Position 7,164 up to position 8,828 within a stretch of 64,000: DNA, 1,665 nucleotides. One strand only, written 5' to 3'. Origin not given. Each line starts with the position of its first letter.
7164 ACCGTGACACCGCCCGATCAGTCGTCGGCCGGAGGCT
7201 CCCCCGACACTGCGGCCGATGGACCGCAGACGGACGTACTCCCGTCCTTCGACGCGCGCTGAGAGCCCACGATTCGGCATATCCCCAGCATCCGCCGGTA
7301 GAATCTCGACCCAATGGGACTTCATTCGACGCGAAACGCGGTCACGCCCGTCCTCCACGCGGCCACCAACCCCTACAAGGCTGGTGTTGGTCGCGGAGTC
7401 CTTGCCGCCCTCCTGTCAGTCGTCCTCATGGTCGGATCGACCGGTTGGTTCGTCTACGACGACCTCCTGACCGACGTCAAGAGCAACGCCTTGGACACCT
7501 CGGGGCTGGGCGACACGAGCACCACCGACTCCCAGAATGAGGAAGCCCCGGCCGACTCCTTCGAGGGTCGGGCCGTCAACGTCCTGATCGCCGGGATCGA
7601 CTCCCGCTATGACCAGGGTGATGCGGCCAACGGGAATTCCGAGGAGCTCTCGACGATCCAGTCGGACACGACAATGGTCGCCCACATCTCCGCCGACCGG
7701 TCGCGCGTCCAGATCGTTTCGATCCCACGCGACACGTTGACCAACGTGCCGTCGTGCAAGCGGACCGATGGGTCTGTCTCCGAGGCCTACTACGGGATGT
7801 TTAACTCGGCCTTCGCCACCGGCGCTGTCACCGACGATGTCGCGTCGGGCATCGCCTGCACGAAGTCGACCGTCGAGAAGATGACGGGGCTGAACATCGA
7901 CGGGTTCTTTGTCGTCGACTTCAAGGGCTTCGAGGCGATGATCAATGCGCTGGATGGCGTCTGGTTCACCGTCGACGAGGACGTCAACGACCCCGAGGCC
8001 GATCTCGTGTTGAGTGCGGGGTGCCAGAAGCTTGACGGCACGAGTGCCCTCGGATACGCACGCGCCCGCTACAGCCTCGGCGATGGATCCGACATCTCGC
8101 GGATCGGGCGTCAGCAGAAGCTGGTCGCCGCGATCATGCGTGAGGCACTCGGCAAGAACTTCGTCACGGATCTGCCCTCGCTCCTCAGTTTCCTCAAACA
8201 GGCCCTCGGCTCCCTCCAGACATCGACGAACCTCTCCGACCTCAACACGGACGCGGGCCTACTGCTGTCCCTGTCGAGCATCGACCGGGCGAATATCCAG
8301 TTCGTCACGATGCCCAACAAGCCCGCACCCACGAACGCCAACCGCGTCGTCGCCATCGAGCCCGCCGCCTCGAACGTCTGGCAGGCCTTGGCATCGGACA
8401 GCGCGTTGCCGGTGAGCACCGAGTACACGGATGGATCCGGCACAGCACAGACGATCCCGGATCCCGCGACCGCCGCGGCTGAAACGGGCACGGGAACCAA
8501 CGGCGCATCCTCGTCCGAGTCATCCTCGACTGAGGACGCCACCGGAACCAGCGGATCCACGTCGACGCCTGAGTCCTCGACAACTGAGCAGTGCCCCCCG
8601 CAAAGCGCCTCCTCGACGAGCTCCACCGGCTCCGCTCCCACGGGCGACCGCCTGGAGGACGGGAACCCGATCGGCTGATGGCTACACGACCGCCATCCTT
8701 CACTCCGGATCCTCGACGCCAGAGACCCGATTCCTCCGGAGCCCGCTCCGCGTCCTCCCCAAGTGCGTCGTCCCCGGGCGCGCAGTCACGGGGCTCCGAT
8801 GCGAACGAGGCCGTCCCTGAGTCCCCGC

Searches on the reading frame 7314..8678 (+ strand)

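Call 64: search_protein_families(library=pfam, proteins=[window:7314-8678:+], max_evalue=0.00001)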
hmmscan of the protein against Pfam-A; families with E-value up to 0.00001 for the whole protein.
window:7314-8678:+ (454 aa): 1 family
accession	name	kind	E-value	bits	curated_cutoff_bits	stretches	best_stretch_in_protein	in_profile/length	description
PF03816.19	LytR_cpsA_psr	-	1.6e-39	135.9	24.6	1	117-278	2-148/150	LytR_cpsA_psr family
